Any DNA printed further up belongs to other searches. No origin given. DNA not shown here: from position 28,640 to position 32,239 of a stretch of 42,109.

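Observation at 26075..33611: Five translationally coupled genes: B12-radical-SAM, TIR-STAND NTPase, UbiA, UbiA, secreted protein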

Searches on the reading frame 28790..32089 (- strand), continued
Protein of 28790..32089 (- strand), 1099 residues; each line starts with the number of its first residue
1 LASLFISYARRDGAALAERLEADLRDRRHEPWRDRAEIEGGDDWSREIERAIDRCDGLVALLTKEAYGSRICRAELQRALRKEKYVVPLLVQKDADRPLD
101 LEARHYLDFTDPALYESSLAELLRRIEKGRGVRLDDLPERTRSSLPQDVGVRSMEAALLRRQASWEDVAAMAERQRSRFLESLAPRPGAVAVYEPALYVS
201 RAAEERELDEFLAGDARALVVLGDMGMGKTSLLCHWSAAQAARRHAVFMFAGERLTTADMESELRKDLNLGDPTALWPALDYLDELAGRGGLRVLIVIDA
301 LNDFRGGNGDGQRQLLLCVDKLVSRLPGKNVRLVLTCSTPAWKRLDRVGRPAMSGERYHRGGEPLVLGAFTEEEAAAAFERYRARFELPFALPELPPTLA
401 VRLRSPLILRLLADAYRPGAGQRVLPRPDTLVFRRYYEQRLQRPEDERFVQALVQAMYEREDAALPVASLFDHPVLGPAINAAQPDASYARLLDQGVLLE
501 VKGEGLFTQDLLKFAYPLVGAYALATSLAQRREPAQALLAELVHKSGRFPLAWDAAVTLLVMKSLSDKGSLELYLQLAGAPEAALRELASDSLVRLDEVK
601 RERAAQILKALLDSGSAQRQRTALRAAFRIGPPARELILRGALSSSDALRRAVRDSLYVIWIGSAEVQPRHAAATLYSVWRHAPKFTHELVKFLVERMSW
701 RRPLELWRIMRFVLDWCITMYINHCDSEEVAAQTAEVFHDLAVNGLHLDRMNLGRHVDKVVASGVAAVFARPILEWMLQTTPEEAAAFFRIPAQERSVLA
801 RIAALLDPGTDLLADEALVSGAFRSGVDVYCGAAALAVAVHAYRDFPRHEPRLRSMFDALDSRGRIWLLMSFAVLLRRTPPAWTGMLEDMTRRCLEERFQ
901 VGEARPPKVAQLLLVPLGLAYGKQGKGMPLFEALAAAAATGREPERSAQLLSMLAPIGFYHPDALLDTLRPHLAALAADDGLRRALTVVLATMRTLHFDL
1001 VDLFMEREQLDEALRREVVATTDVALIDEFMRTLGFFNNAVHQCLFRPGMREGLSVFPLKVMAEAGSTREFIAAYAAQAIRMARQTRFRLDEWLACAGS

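Call 89: predict_structure(alignment_id=A2)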
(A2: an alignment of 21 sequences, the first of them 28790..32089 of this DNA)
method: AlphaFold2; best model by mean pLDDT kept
length: 1099 residues; sequences in the alignment: 21
mean_pLDDT: 82.4   pTM: 0.67
mean pLDDT of the five models: 82.4, 81.2, 80.2, 79.9, 77.6
residues with pLDDT >= 90: 366; 70-90: 583; 50-70: 106; < 50: 44
segments of 3 or more residues with pLDDT < 50: 147-152, 420-423, 661-682, 900-903, 1096-1099
pLDDT, mean of each block of 10 residues (from residue 1): 87 88 90 62 66 89 85 85 90 78 85 90 89 83 58 69 89 90 64 84 92 92 86 93 94 85 86 85 93 93 77 87 89 91 74 72 86 90 83 70 76 65 49 73 88 94 90 90 81 85 67 87 91 89 89 92 77 91 87 85 90 86 84 82 82 71 37 37 63 83 83 79 68 82 77 58 74 80 82 92 93 90 91 95 93 93 91 85 92 79 61 92 86 92 87 89 91 90 92 82 87 88 75 83 87 91 91 87 81 54
secondary structure, 60 per line:
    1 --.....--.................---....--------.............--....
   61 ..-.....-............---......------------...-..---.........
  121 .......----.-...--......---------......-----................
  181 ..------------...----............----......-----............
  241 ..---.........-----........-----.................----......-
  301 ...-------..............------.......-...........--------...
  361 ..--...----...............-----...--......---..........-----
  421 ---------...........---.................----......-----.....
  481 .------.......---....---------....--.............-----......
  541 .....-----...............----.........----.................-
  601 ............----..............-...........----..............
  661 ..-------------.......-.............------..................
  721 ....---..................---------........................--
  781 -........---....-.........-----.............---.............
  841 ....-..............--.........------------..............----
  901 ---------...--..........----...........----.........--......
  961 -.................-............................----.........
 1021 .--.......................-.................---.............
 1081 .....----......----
elements in order (helices of 4 or more, strands of 3 or more residues): E3-7 H10-26 E30-33 H42-54 E57-62 H64-68 H70-81 E85-90 H112-127 H139-144 H154-159 H165-182 H202-213 E218-223 H229-242 E246-251 H260-267 H273-289 E294-299 H311-324 E331-337 H339-349 H359-362 E365-367 H372-386 H397-402 H406-415 H430-440 H444-460 H467-470 H476-481 H488-494 E498-501 E511-514 H517-529 H535-545 H551-565 H570-578 H583-599 H601-612 H617-630 H632-642 H647-662 H676-682 H684-696 H703-724 H728-745 H755-778 H782-789 H793-796 H798-806 H812-824 H828-844 H846-859 H862-870 H883-896 H915-924 H929-939 H944-952 H955-960 H962-978 H980-1007 H1012-1021 H1024-1046 H1048-1064 H1068-1085 H1090-1095
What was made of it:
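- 28790..30649 (-): Family-defining C-terminal helical (HEAT/ARM-like) solenoid of the STAND protein (residues 481-1099). Presumed sensor or UbiA-interaction domain. All-helical AF2 model (call 89).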

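Call 91: fold_search(model_id=the predicted structure, library=pdb)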
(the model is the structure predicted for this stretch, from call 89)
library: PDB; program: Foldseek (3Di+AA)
matches with E <= 10: 1096; with E <= 0.001: 25
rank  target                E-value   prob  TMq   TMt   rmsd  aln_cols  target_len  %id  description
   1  9zjs_B                2.5e-07  1.00  0.14  0.15  29.3      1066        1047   10  Human sterile alpha motif domain-containing protein 9 (SAMD9), asymmetric dimer "shell" shape (released 2026-02-25)
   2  5irm_A                3.0e-06  1.00  0.19  0.25  15.0       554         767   16  Crystal structure of rabbit NOD2 in an ADP-bound state (Crystal form2) (released 2016-06-29)
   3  9zjs_A                3.9e-06  1.00  0.15  0.15  31.4      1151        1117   11  Human sterile alpha motif domain-containing protein 9 (SAMD9), asymmetric dimer "shell" shape (released 2026-02-25)
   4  5irm_C                4.9e-06  1.00  0.19  0.26  15.7       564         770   16  Crystal structure of rabbit NOD2 in an ADP-bound state (Crystal form2) (released 2016-06-29)
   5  7dfv_B                2.6e-05  1.00  0.19  0.36  16.4       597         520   13  Cryo-EM structure of plant NLR RPP1 tetramer core part (released 2020-12-16)
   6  6j5t_C                4.1e-05  1.00  0.21  0.27  18.0       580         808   13  Reconstitution and structure of a plant NLR resistosome conferring immunity (released 2019-03-20)
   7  7crc_A                4.7e-05  1.00  0.20  0.19  18.6       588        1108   14  Cryo-EM structure of plant NLR RPP1 tetramer in complex with ATR1 (released 2020-12-16)
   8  7jgr_G                5.6e-05  1.00  0.17  0.42  13.2       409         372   16  Structure of Drosophila ORC bound to DNA (84 bp) and Cdc6 (released 2020-09-09)
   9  7dfv_A                9.3e-05  1.00  0.20  0.37  17.5       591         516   15  Cryo-EM structure of plant NLR RPP1 tetramer core part (released 2020-12-16)
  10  1fnn_A                1.0e-04  1.00  0.17  0.40  14.2       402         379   13  CRYSTAL STRUCTURE OF CDC6P FROM PYROBACULUM AEROPHILUM (released 2000-10-04)
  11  7crc_B                1.4e-04  1.00  0.17  0.16  16.8       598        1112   14  Cryo-EM structure of plant NLR RPP1 tetramer in complex with ATR1 (released 2020-12-16)
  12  7tjh_I                1.5e-04  1.00  0.15  0.39  15.6       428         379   14  S. cerevisiae ORC bound to 84 bp ARS1 DNA and Cdc6 (state 1) with flexible Orc6 N-terminal domain (released 2022-10-05)
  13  8s0e_G                2.3e-04  1.00  0.14  0.36  13.8       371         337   12  H. sapiens OCCM bound to double stranded DNA (released 2024-10-02)
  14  2qby_A                2.6e-04  1.00  0.21  0.50   8.7       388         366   15  Crystal structure of a heterodimer of Cdc6/Orc1 initiators bound to origin DNA (from S. solfataricus) (released 2007-09-11)
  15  2qen                  3.5e-04  1.00  0.22  0.59   7.0       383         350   17  The walker-type atpase paby2304 of pyrococcus abyssi (released 2008-07-01)
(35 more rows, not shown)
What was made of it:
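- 30944..31504 (-): STAND (NACHT-like) NTPase module (residues about 196-382). Walker A is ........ (K229); Walker B is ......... (D299). The AF2 model matches NOD2, RPP1, ZAR1, CED-4 and SAMD9 (calls 89, 91).
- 28790..30649 (-): Foldseek matches CAND1 and karyopherins (call 91).
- On Avs/bNACHT-type STAND defence (generic): The C-terminal half is all-helical in the AF2 model (call 89), and Foldseek matches NLRs and HEAT/ARM solenoids (call 91).
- Closest known: Eukaryotic NLRs, especially plant TIR-NLRs. Same: Foldseek matches to NOD2 (3e-06), RPP1 (2.6e-05), ZAR1 (4e-05), CED-4 and SAMD9 (2.5e-07) (call 91).
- The AF2 model (pLDDT 82) matches SAMD9, NOD2, the plant TIR-NLR RPP1, ZAR1 and CED-4 (calls 89, 91).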
